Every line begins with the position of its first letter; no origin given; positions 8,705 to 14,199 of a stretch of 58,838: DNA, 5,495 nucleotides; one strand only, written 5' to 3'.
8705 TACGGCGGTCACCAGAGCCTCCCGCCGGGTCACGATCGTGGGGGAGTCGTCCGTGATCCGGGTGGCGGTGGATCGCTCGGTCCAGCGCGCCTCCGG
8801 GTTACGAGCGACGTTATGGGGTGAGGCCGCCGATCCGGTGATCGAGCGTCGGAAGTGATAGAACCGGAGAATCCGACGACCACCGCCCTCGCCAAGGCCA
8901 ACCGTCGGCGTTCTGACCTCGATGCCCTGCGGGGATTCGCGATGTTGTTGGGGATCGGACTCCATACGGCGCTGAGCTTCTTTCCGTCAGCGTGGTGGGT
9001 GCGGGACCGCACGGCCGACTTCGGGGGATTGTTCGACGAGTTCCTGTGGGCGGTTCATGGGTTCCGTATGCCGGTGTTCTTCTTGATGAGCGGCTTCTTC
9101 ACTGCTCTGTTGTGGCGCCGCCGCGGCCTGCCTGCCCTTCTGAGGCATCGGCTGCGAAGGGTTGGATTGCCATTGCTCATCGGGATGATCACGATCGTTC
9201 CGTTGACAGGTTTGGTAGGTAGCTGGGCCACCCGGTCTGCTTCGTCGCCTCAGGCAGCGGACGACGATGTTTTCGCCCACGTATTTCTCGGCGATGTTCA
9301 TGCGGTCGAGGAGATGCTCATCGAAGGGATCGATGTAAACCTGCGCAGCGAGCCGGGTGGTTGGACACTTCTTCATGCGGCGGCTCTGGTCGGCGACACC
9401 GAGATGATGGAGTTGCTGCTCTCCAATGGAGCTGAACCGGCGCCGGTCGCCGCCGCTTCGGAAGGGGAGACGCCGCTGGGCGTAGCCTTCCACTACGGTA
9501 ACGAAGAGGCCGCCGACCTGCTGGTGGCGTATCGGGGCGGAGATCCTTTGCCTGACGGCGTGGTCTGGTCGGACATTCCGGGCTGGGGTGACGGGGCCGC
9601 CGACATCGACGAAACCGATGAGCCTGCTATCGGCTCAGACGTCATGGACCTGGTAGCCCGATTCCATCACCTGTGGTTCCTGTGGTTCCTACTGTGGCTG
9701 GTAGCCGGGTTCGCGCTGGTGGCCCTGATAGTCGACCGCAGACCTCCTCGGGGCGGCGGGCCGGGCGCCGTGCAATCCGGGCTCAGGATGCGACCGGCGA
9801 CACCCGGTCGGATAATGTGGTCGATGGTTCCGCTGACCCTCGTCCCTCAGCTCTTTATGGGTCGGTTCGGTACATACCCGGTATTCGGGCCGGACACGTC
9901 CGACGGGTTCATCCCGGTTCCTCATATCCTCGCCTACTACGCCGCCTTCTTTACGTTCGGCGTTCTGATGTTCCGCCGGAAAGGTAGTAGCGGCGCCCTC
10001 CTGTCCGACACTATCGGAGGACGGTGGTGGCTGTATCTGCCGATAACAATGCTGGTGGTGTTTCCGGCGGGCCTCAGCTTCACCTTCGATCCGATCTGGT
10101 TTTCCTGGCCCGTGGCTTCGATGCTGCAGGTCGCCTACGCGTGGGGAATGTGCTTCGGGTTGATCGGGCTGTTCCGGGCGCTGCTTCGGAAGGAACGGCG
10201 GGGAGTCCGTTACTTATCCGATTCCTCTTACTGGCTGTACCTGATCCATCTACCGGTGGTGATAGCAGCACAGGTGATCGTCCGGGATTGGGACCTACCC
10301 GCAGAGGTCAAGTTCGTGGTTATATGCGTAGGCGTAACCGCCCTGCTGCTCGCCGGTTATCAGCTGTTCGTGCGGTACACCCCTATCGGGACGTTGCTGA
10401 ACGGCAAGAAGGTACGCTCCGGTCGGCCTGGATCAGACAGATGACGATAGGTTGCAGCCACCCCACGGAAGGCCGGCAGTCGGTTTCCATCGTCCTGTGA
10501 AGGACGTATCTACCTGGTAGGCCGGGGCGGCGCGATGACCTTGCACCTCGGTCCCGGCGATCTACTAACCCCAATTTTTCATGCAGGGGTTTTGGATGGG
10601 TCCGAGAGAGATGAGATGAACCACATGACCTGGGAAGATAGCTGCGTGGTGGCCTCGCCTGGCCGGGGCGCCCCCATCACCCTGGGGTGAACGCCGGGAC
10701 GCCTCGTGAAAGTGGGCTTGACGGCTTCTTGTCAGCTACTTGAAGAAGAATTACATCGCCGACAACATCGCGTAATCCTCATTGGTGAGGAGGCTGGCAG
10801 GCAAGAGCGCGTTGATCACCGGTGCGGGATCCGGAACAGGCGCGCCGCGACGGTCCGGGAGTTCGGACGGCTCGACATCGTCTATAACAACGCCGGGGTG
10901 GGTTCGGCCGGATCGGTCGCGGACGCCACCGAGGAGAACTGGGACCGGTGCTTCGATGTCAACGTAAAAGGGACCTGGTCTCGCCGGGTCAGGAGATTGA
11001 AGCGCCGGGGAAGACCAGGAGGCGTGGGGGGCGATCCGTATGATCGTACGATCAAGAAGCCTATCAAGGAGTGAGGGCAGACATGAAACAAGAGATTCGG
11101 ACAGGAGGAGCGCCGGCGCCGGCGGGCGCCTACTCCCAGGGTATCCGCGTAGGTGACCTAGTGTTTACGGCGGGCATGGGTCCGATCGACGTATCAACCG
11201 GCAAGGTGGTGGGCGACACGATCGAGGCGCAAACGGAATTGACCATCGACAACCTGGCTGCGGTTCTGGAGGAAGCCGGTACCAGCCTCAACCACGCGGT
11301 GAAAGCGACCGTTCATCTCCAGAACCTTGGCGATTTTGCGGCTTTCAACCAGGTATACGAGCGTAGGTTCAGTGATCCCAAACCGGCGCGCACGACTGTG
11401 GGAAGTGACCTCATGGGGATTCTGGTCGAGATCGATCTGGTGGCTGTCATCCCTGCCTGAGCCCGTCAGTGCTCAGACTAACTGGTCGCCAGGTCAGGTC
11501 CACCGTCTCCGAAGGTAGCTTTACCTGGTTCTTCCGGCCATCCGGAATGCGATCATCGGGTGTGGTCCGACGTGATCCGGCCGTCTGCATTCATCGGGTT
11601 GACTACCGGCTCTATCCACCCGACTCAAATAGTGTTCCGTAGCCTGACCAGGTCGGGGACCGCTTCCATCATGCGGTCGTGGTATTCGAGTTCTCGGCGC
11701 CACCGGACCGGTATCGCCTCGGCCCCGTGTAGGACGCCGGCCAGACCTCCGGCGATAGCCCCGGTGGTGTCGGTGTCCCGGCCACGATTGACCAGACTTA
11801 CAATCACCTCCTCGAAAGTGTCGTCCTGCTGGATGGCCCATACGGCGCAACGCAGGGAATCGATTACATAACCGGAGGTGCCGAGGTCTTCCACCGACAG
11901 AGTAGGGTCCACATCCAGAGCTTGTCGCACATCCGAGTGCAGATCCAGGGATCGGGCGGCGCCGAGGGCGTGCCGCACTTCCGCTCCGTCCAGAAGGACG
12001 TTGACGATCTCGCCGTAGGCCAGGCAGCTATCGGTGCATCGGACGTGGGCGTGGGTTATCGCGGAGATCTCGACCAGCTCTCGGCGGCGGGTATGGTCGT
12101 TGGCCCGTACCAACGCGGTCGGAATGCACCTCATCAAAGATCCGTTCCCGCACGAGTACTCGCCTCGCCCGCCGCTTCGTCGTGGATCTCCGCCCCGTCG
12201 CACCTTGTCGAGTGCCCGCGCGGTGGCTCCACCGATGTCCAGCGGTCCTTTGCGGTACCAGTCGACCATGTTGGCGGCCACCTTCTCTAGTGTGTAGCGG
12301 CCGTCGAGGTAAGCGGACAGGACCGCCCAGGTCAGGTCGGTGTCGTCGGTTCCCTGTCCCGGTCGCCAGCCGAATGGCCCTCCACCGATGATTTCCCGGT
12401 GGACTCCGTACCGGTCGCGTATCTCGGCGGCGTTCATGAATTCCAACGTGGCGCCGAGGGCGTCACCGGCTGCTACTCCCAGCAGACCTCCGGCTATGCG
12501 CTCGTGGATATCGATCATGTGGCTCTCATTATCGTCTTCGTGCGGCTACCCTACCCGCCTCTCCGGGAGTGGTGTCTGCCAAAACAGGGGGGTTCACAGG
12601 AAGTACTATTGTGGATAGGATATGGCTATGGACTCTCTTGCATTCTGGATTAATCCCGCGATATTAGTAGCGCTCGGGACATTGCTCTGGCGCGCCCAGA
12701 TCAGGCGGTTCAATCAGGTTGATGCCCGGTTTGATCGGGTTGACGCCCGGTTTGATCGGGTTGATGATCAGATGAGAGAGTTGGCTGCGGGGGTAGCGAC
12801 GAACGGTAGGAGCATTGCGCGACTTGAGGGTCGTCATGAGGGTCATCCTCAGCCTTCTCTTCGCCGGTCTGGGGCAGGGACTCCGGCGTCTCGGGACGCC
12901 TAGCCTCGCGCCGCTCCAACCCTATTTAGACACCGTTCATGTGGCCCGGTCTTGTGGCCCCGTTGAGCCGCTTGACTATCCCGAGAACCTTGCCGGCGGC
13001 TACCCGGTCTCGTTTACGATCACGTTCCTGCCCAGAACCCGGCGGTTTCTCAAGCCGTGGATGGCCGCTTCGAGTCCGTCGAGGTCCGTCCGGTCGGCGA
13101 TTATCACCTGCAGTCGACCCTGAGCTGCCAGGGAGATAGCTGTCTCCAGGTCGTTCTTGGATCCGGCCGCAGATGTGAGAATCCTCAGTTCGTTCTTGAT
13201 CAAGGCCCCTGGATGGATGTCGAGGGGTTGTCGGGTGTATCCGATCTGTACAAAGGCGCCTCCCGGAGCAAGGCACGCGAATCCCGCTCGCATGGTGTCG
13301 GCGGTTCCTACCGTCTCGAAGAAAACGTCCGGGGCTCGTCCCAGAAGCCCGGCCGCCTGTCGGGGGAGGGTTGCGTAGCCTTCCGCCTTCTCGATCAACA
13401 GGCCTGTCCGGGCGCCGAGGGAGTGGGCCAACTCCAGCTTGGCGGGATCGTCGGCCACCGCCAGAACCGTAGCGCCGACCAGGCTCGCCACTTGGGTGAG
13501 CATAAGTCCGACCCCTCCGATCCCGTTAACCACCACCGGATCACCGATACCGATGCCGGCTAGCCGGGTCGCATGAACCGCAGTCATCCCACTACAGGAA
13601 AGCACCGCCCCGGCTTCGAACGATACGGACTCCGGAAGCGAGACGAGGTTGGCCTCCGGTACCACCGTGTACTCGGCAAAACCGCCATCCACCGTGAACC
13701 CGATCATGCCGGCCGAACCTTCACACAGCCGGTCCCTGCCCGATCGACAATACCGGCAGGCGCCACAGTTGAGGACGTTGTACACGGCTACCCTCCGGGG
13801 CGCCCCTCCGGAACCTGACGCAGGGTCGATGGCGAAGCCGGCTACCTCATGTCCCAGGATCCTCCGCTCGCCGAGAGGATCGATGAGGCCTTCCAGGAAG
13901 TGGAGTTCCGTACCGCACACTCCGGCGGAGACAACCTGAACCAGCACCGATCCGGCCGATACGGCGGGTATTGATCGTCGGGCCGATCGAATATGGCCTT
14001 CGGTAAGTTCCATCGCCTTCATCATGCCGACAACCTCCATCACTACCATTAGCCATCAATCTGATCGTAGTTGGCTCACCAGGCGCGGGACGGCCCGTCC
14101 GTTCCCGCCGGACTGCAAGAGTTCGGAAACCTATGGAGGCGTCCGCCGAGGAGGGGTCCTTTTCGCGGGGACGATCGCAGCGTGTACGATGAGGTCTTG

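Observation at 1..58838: Dense family of ~200-bp TA-flanked inverted-repeat elements: nine copies in one window, no transposase present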

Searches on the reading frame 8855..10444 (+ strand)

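Call 15: search_protein_families(library=pfam, proteins=[window:8855-10444:+], max_evalue=0.00001)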
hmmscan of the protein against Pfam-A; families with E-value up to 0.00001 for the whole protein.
window:8855-10444:+ (529 aa): 5 families
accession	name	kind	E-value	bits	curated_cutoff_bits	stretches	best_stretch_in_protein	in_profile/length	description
PF01757.29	Acyl_transf_3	-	5.8e-32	111.5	31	2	21-129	3-105/326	Acyltransferase domain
PF12796.13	Ank_2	-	1.3e-11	45.4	27.3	1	145-228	7-83/90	Ankyrin repeats (3 copies)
PF00023.36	Ank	-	2.4e-11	43.7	21.1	0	169-195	2-28/33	Ankyrin repeat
PF13606.12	Ank_3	-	5.8e-08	32.8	22.3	0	169-195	2-28/30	Ankyrin repeat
PF13637.12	Ank_4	-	1.8e-07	31.7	22.7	0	144-189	6-50/50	Ankyrin repeats (many copies)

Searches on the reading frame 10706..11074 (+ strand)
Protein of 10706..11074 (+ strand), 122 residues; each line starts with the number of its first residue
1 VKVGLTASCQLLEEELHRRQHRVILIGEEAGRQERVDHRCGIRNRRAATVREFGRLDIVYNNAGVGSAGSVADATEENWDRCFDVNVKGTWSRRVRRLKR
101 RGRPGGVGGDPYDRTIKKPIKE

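Call 15: search_protein_families(library=pfam, proteins=[window:10706-11074:+], max_evalue=0.00001)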
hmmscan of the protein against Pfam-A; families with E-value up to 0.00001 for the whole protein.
window:10706-11074:+ (122 aa): 2 families
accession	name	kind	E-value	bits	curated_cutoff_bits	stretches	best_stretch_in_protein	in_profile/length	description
PF00106.31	adh_short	-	5.7e-10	39.4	26.6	1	43-90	65-112/195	short chain dehydrogenase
PF13561.12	adh_short_C2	-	6.4e-09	36.2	27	1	44-92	60-110/236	Enoyl-(Acyl carrier protein) reductase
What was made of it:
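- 10568..10752 (+): Copy with an intact 5' end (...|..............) and a missing 3' terminus. It abuts a 5'-truncated short-chain dehydrogenase fragment, and synteny with the relatives ends here. The adh_short fragment matches only profile positions 65-112 (call 15).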

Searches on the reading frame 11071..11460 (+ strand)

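Call 15: search_protein_families(library=pfam, proteins=[window:11071-11460:+], max_evalue=0.00001)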
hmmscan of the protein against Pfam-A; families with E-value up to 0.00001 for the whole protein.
window:11071-11460:+ (129 aa): 1 family
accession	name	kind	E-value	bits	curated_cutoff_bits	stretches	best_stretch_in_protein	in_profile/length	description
PF01042.26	Ribonuc_L-PSP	-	2.1e-30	105.7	27.3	1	13-127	3-121/121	Endoribonuclease L-PSP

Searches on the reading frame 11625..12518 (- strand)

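Call 15: search_protein_families(library=pfam, proteins=[window:11625-12518:-], max_evalue=0.00001)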
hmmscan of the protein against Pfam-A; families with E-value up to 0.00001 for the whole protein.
window:11625-12518:- (297 aa): 1 family
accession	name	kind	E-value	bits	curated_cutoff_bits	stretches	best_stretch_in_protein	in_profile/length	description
PF03747.19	ADP_ribosyl_GH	-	4.2e-71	240.4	26.2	1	10-271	1-286/287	ADP-ribosylglycohydrolase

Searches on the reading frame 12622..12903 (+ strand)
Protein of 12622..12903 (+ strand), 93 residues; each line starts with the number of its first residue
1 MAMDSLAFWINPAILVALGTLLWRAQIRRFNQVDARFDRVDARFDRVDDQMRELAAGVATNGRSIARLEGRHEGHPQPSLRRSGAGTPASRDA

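Call 33: search_protein_families(library=pfam, proteins=[window:12622-12903:+], max_evalue=0.001)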
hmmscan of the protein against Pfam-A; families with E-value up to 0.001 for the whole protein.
window:12622-12903:+ (93 aa): 0 families

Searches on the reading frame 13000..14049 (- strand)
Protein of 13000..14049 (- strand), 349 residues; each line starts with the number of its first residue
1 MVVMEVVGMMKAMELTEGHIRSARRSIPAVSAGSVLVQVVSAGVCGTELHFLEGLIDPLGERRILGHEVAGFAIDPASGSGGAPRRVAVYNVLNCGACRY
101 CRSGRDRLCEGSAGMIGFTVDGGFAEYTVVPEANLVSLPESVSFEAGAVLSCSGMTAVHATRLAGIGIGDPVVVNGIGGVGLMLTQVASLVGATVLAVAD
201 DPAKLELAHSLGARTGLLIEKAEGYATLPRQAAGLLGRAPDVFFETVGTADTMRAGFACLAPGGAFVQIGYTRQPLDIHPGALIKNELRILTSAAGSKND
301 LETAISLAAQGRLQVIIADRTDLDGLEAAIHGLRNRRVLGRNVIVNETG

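Call 15: search_protein_families(library=pfam, proteins=[window:13000-14049:-], max_evalue=0.00001)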
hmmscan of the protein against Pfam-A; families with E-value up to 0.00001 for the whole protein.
window:13000-14049:- (349 aa): 3 families
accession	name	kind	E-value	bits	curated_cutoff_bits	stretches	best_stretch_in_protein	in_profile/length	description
PF00107.32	ADH_zinc_N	-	4.6e-23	82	31.8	1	179-309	1-128/129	Zinc-binding dehydrogenase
PF08240.17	ADH_N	-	8.4e-19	68.2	23.5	1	32-140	2-104/104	Alcohol dehydrogenase GroES-like domain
PF13602.12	ADH_zinc_N_2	-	2.2e-08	35.5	27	1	237-344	21-134/134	Zinc-binding dehydrogenase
